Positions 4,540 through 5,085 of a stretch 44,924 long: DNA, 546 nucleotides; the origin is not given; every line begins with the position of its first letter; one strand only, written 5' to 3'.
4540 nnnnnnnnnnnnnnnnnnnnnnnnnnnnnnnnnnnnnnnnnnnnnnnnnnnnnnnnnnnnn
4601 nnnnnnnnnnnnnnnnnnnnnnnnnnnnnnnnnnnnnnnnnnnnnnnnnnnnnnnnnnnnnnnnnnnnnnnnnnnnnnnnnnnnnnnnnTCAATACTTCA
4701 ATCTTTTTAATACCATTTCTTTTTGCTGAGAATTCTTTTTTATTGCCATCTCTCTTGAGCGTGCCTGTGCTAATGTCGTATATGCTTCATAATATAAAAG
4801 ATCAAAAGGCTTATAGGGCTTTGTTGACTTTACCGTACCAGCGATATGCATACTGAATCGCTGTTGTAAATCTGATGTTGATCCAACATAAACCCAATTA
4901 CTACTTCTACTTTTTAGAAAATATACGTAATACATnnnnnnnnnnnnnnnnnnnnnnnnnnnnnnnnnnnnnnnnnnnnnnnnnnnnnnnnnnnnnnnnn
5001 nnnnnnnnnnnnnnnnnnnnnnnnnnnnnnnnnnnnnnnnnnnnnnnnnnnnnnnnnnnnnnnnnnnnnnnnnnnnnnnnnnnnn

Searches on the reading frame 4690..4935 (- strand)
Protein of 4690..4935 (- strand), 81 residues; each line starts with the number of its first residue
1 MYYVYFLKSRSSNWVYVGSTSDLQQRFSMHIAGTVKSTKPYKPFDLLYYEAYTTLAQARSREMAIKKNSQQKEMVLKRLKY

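Call 6: search_protein_families(library=pfam, proteins=[window:4690-4935:-], max_evalue=0.01)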
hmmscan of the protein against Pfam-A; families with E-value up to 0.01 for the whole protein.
window:4690-4935:- (81 aa): 2 families
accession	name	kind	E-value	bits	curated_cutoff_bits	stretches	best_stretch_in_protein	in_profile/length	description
PF01541.30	GIY-YIG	-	4.3e-16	59.4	22.6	1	1-71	1-74/78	GIY-YIG catalytic domain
PF10544.15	T5orf172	-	0.0019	19.1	20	1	3-71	2-69/101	T5orf172 domain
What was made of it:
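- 4690..4935 (-): 81-codon stand-alone GIY-YIG nuclease ORF (UPF0213/Slx1-like, 'KSTK' subclade). Start ATG 4935, stop TGA 4692-4690. Pfam PF01541, 59.4 bits (call 6).
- Checked: An 81-codon ORF (4935-4690; Pfam GIY-YIG 59.4 bits, E=4e-16, call 6).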

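Call 10: find_homologous_proteins(query=window:4690-4935:-)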
Query window:4690-4935:- (81 aa): 41 proteins with E <= 0.001 among 41 candidates.
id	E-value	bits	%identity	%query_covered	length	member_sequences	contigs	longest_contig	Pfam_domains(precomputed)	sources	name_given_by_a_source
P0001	1.7e-43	163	96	100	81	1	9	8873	PF10544.16,PF01541.31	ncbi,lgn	-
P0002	1.0e-27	113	69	99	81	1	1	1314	PF01541.31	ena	-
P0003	7.1e-27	110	64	99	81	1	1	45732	PF01541.31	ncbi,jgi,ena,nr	ncbi:MAG: GIY-YIG nuclease family protein [Candidatus Moranbacteria bacterium]|nr:GIY-YIG nuclease f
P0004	5.5e-24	101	96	65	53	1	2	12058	-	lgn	-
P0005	9.1e-16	75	54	100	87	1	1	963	PF01541.31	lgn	-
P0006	1.2e-15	75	54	89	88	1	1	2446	PF01541.31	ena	-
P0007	1.6e-14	71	48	100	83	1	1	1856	PF01541.31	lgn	-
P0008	2.3e-14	71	53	98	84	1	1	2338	PF01541.31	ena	-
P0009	2.4e-14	71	49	99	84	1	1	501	PF01541.31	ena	-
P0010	2.7e-13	67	50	91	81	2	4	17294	PF01541.31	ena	-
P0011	3.4e-13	67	54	85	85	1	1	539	PF01541.31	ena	-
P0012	1.6e-12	65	49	99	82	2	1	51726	PF01541.31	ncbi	-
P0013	3.6e-12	64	50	86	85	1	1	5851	PF01541.31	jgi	jgi:putative endonuclease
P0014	4.1e-12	64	47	89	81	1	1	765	PF10544.16,PF01541.31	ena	-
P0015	6.1e-12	63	49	99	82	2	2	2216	PF01541.31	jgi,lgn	-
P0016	1.1e-11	62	48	98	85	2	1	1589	PF01541.31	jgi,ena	-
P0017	2.1e-11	61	52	81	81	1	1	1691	PF10544.16,PF01541.31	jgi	jgi:putative endonuclease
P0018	3.3e-11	61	52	85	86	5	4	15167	PF01541.31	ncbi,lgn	-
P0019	1.0e-10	59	45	91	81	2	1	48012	PF01541.31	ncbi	-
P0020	1.5e-10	59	46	98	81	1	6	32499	PF01541.31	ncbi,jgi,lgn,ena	-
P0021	2.6e-10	58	48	88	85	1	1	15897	PF01541.31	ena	-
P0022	2.7e-10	58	46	98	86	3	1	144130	PF01541.31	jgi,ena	-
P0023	4.9e-10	57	51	83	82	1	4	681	PF01541.31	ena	-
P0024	5.9e-10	57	45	99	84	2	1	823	PF10544.16,PF01541.31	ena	-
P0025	2.8e-9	55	45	94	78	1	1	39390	PF01541.31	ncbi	-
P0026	3.9e-9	54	45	94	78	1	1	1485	PF01541.31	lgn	-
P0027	4.0e-9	54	45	96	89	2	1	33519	PF01541.31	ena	-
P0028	2.7e-8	52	44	94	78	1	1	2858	PF01541.31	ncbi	-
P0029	3.9e-8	51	46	98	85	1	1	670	PF01541.31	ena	-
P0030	4.3e-8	51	44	94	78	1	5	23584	PF01541.31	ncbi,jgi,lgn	jgi:putative endonuclease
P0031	5.9e-8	51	44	94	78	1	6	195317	PF01541.31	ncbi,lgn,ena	-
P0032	9.8e-8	50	44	94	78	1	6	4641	PF01541.31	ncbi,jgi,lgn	jgi:putative endonuclease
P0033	9.9e-8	50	43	94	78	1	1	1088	PF01541.31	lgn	-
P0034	1.3e-7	50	42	83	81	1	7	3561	PF01541.31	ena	-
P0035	1.4e-7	49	44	94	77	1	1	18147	PF01541.31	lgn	-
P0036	1.5e-7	49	45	99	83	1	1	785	PF01541.31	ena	-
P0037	2.1e-7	49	44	77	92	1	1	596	PF01541.31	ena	-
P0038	4.8e-6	45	40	99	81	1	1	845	PF01541.31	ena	-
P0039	9.0e-6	44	44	77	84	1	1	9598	PF01541.31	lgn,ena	-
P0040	1.1e-5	43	42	100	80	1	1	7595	PF01541.31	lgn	-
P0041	6.4e-4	38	44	81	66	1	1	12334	PF01541.31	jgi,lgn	-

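Call 11: find_encoding_contigs(protein=P0001, flank=4000, max_places=6)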
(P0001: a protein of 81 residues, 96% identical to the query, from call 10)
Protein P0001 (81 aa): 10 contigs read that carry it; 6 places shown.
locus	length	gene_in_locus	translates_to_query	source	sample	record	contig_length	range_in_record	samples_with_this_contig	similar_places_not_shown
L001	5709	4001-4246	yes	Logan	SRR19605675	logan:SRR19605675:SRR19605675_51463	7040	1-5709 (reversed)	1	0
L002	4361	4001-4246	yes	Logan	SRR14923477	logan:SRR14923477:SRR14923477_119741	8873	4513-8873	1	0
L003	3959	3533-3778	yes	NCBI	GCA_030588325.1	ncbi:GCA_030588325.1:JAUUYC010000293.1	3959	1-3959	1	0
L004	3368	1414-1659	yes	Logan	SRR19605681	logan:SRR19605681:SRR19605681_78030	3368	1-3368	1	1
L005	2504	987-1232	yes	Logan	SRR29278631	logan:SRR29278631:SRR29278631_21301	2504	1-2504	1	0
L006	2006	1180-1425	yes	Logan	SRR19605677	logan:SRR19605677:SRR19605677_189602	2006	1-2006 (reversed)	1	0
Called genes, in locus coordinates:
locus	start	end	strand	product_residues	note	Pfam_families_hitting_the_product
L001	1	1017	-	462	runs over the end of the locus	PF00206:Lyase_1, PF08328:ASL_C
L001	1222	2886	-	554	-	PF02142:MGS, PF01808:AICARFT_IMPCHas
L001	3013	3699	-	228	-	-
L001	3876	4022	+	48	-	-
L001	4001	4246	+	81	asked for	PF01541:GIY-YIG, PF10544:T5orf172 (weak)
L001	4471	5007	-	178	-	PF06725:3D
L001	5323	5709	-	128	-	?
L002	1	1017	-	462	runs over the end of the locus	PF00206:Lyase_1, PF08328:ASL_C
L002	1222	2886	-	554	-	PF02142:MGS, PF01808:AICARFT_IMPCHas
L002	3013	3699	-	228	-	-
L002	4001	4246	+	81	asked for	PF01541:GIY-YIG, PF10544:T5orf172 (weak)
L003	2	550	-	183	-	?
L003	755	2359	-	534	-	PF02142:MGS, PF01808:AICARFT_IMPCHas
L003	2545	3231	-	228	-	-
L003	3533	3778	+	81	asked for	PF01541:GIY-YIG, PF10544:T5orf172 (weak)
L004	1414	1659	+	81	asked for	PF01541:GIY-YIG, PF10544:T5orf172 (weak)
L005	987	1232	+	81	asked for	PF01541:GIY-YIG, PF10544:T5orf172 (weak)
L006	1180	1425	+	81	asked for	PF01541:GIY-YIG, PF10544:T5orf172 (weak)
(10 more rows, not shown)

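Call 12: find_encoding_contigs(protein=P0003, flank=4000, max_places=4)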
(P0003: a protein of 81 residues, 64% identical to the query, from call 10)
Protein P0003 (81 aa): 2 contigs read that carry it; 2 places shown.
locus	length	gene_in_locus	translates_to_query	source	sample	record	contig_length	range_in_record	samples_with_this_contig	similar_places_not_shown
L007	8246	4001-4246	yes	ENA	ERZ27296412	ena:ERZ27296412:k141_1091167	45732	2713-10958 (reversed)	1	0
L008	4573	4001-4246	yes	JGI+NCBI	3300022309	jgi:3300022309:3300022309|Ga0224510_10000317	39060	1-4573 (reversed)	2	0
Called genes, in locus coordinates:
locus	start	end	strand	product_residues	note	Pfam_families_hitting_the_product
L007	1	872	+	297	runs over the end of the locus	PF01435:Peptidase_M48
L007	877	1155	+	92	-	-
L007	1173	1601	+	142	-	-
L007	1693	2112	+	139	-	PF09685:MamF_MmsF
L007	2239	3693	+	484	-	PF00224:PK, PF02887:PK_C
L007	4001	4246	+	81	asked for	PF01541:GIY-YIG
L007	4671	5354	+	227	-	-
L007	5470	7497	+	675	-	PF00497:SBP_bac_3, PF00512:HisKA (weak), PF02518:HATPase_c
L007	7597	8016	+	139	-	PF00293:NUDIX, PF14815:NUDIX_4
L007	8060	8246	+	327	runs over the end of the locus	PF13310:Virulence_RhuM, PF02661:Fic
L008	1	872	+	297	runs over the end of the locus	PF01435:Peptidase_M48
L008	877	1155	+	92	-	-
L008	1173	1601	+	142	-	-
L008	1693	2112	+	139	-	PF09685:MamF_MmsF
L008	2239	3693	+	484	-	PF00224:PK, PF02887:PK_C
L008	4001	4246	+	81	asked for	PF01541:GIY-YIG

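Call 13: find_encoding_contigs(protein=P0004, flank=4000, max_places=4)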
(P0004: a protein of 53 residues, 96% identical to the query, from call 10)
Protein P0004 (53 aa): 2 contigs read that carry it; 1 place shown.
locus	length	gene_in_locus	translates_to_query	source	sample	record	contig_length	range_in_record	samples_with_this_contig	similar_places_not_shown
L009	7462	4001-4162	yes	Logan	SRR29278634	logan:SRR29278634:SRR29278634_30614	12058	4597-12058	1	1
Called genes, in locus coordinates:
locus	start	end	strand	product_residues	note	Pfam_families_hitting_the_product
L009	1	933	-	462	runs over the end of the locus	PF00206:Lyase_1, PF08328:ASL_C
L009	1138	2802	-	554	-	PF02142:MGS, PF01808:AICARFT_IMPCHas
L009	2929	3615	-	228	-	-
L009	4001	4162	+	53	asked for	-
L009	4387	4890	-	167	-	PF06725:3D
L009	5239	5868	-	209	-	PF13098:Thioredoxin_2 (faint), PF13462:Thioredoxin_4, PF13743:Thioredoxin_5 (weak), PF13462:Thioredoxin_4, PF01323:DSBA (weak)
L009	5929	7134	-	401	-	-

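Call 20: find_related_loci(query=A2, collection=genome_contigs, flank=2500)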
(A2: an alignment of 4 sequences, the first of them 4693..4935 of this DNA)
Query A2 (81 aa) in genome_contigs; peptide patterns used: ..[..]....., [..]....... (x = any residue, [..] = any of these).
143 stretches matched a pattern; 12 encode a relative of the query (tblastn E <= 1e-3); 12 distinct loci.
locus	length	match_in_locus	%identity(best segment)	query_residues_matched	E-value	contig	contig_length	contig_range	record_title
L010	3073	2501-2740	64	1-80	1e-33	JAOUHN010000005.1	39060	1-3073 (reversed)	MAG: Candidatus Moraniibacteriota bacterium isolate 4_1_May_SF_Bin64 4_1_May_SF_Bin64_scaffold_319_c1, whole genome shot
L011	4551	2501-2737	59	1-79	4e-30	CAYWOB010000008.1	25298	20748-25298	MAG TPA_asm: uncultured Candidatus Saccharibacteria bacterium isolate SRP098346_co1_314 genome assembly, contig: NODE_15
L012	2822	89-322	58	3-80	4e-28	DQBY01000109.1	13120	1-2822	MAG TPA_asm: Candidatus Moraniibacteriota bacterium isolate UBA11098 contig_2514, whole genome shotgun sequence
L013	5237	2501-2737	57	1-79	5e-27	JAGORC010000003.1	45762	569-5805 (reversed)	MAG: Candidatus Paceibacterota bacterium isolate Gw_Eff_bin_237 Gw_Eff_1269_length_45762_cov_9.937789, whole genome shot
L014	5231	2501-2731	52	1-77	3e-23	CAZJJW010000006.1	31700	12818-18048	MAG TPA_asm: uncultured Candidatus Saccharibacteria bacterium isolate binchicken_co227_938 genome assembly, contig: NODE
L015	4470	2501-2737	48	1-79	1e-21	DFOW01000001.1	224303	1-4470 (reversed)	MAG TPA_asm: Patescibacteria group bacterium UBA3531 UBA3531_contig_1018, whole genome shotgun sequence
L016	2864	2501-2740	48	1-80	3e-21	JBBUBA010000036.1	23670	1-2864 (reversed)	MAG: Patescibacteria group bacterium isolate H41-bin150_1 H41_bin150_1_000000000036, whole genome shotgun sequence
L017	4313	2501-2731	44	1-77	2e-17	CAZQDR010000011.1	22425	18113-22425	MAG TPA_asm: uncultured Candidatus Saccharibacteria bacterium isolate SRP286056_co1_742 genome assembly, contig: NODE_26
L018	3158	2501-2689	48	1-62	8e-17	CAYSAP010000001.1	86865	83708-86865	MAG TPA_asm: uncultured Gammaproteobacteria bacterium isolate SRP090828_co2_19 genome assembly, contig: NODE_104_length_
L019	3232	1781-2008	43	1-76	1e-16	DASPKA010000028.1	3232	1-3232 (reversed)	MAG TPA_asm: Patescibacteria group bacterium isolate SMAG_U12024 k141_1533666, whole genome shotgun sequence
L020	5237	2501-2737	46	1-79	5e-16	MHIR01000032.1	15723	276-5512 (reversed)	MAG: Candidatus Buchananbacteria bacterium RIFCSPLOWO2_02_FULL_46_11b rifcsplowo2_02_scaffold_23995, whole genome shotgu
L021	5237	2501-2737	39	1-79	4e-14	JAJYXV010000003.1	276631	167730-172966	MAG: bacterium isolate FK3.bin69 NODE_32_length_276631_cov_1.910421, whole genome shotgun sequence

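Call 33: find_related_loci(query=A3, collection=metagenome_contigs, flank=1500)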
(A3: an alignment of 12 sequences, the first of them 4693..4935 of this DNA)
Query A3 (81 aa) in metagenome_contigs; peptide patterns used: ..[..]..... (x = any residue, [..] = any of these).
35 stretches matched a pattern; 12 encode a relative of the query (tblastn E <= 1e-3); 12 distinct loci.
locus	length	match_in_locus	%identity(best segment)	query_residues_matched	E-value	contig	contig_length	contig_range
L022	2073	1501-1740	64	1-80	1e-33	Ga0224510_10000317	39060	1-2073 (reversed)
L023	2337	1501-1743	53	1-80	6e-25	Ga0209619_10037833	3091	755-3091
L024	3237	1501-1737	48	1-79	9e-22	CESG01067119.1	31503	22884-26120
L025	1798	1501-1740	48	1-80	2e-21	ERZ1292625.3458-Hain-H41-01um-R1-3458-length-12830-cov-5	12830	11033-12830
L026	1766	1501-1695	54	3-66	3e-18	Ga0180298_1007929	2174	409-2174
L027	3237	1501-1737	46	1-79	4e-16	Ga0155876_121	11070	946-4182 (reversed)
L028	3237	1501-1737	46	1-79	4e-16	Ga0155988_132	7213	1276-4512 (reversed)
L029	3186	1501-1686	46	1-63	4e-14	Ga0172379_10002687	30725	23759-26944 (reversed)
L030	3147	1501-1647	58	1-49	6e-14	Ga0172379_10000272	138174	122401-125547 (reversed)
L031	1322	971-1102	41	2-40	6e-6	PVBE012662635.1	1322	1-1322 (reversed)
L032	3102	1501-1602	50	2-34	5e-5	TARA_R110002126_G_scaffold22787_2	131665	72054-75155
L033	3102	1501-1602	50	2-34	5e-5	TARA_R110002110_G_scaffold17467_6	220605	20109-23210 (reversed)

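Call 39: find_encoding_contigs(protein=P0010, flank=1500, max_places=2)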
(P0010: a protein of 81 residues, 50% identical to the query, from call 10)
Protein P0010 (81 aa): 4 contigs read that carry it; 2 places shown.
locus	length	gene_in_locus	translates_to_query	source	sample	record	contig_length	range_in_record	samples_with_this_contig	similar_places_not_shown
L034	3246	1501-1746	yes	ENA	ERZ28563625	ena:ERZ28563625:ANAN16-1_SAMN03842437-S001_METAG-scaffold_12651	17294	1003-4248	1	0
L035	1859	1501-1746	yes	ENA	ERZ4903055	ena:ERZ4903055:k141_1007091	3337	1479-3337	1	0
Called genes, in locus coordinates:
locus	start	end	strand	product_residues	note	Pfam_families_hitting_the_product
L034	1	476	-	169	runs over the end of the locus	PF04542:Sigma70_r2, PF08281:Sigma70_r4_2, PF04545:Sigma70_r4 (weak)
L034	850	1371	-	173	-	-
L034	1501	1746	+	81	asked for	PF01541:GIY-YIG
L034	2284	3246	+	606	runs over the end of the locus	PF02743:dCache_1 (faint), PF00672:HAMP, PF00512:HisKA, PF02518:HATPase_c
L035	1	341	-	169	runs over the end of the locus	PF04542:Sigma70_r2, PF08281:Sigma70_r4_2, PF04545:Sigma70_r4 (weak)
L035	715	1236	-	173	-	-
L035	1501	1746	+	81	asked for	PF01541:GIY-YIG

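Call 40: find_encoding_contigs(protein=P0012, flank=1500, max_places=2)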
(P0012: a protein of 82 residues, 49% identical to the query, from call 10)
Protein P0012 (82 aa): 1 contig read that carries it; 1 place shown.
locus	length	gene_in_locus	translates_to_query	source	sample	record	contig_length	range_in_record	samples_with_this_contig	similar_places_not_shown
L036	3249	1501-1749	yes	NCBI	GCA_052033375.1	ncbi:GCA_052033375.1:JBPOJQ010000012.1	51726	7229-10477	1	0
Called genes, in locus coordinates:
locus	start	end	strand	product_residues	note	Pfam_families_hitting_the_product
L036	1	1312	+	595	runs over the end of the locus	PF00009:GTP_EFTU, PF01926:MMR_HSR1, PF22042:EF-G_D2, PF03144:GTP_EFTU_D2, PF00679:EFG_C, PF21018:BipA_C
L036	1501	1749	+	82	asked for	PF01541:GIY-YIG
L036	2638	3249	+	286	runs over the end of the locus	PF17820:PDZ_6 (weak)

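Call 41: find_encoding_contigs(protein=P0022, flank=1500, max_places=2)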
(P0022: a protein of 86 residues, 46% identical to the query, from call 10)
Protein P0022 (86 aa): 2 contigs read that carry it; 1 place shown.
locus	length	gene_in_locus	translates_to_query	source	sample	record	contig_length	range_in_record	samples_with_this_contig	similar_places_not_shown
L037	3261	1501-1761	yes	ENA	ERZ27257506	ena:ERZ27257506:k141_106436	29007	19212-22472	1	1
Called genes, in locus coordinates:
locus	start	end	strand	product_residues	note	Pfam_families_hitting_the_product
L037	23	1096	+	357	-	PF01926:MMR_HSR1, PF02421:FeoB_N, PF06071:YchF-GTPase_C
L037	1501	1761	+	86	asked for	PF01541:GIY-YIG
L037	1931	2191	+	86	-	PF01541:GIY-YIG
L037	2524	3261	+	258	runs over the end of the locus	PF06750:A24_N_bact, PF01478:Peptidase_A24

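Call 42: find_encoding_contigs(protein=P0020, flank=1500, max_places=2)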
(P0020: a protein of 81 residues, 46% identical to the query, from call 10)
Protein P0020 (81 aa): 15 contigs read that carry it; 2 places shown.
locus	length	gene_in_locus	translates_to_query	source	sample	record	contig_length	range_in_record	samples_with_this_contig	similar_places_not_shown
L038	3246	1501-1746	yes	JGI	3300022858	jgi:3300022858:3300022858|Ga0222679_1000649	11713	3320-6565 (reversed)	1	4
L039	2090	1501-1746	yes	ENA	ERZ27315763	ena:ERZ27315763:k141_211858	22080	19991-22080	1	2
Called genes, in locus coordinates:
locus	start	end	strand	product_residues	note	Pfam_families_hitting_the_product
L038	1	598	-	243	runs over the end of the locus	PF01996:F420_ligase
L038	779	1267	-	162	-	-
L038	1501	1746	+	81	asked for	PF01541:GIY-YIG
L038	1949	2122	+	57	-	-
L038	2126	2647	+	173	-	-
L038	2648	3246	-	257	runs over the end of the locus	PF18912:DZR_2, PF00156:Pribosyltran (weak)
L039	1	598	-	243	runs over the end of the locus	PF01996:F420_ligase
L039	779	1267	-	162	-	-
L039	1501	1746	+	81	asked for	PF01541:GIY-YIG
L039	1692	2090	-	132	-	?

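Call 53: find_encoding_contigs(protein=P0002, flank=1500, max_places=2)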
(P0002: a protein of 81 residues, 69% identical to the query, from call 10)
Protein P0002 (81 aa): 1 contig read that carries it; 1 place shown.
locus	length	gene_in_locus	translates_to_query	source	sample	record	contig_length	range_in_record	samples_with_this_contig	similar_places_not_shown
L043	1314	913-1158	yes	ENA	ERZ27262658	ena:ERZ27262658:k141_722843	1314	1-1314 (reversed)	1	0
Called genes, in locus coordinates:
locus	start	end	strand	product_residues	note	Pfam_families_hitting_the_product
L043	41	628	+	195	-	PF03167:UDG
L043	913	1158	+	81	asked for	PF01541:GIY-YIG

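Call 58: search_protein_representatives(alignment_id=A1)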
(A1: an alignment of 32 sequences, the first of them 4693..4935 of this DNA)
Query: 32 sequences, 82 profile positions. Proteins with E-value up to 0.001 (for the whole library): 34437; up to 1e-10: 9921; up to 1e-30: 2. The best 150 are listed.
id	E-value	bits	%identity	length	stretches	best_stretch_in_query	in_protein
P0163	1.6e-46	172.6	-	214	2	1-79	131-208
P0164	2.0e-36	140.1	-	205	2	4-73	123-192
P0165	2.4e-29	117.5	-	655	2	2-79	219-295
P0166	2.8e-29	117.2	-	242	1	1-80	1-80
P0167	3.3e-29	117.0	-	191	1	1-80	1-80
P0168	6.8e-29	116.0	-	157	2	11-76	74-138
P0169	8.9e-29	115.7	-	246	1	1-81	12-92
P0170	1.6e-28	114.8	-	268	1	1-80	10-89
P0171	1.8e-28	114.7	-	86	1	1-81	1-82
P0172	2.1e-28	114.4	-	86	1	1-80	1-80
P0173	5.6e-28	113.1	-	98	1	1-81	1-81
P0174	7.9e-28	112.6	-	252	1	1-81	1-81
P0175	1.2e-27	112.0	-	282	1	1-80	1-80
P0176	1.3e-27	111.9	-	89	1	1-81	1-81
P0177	2.0e-27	111.3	-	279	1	1-80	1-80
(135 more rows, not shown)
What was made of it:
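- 4690..4935 (-): 41 homologues by word-indexed search (call 10) and 9,921 cluster representatives at E<=1e-10 (call 58).
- UPF0213 proteins are widespread, with 9,921 cluster representatives (call 58).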

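Call 59: search_protein_families(library=ncbifam, proteins=[window:4690-4935:-, P0001, P0003, L013:2501-2749:+, L037:1501-1758:+], max_evalue=0.01)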
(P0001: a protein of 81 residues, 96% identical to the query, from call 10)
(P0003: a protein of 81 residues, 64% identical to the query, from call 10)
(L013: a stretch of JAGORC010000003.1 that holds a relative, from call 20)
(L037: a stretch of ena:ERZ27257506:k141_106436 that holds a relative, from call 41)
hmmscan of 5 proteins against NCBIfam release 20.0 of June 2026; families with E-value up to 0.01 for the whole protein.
window:4690-4935:- (81 aa): 2 families
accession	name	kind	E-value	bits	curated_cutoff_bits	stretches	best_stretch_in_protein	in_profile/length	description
TIGR01453.1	grpIintron_endo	subfamily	0.00041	20.5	56.05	1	4-39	4-39/215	group I intron endonuclease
NF006146.0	PRK08295.1-3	equivalog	0.0083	15.7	414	1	3-77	40-112/218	RNA polymerase factor sigma-70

P0001 (81 aa): 1 family
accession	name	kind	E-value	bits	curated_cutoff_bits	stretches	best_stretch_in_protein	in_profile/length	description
TIGR01453.1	grpIintron_endo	subfamily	0.00063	19.8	56.05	1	4-39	4-39/215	group I intron endonuclease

P0003 (81 aa): 3 families
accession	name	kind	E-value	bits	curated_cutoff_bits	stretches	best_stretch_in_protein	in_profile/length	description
TIGR01453.1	grpIintron_endo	subfamily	6.7e-06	26.3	56.05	1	4-33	4-33/215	group I intron endonuclease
NF005906.0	PRK07883.1-4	equivalog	0.0029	16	495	1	4-37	218-251/563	DEDD exonuclease domain-containing protein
NF011261.0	PRK14667.1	equivalog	0.0059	15.2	818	1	4-40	19-54/567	excinuclease ABC subunit C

L013:2501-2749:+ (83 aa): 1 family
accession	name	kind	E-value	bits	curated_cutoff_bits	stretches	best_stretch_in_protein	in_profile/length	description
TIGR01453.1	grpIintron_endo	subfamily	1e-05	25.7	56.05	1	3-36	3-36/215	group I intron endonuclease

L037:1501-1758:+ (86 aa): 1 family
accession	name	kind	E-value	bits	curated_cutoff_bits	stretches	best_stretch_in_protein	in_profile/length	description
TIGR01453.1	grpIintron_endo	subfamily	0.00023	21.3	56.05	1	4-39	4-38/215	group I intron endonuclease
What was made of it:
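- On Free-standing homing endonuclease gene: The NCBIfam group I intron endonuclease model matches only residues 4-39, at 20 bits against a cut-off of 56 (call 59).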
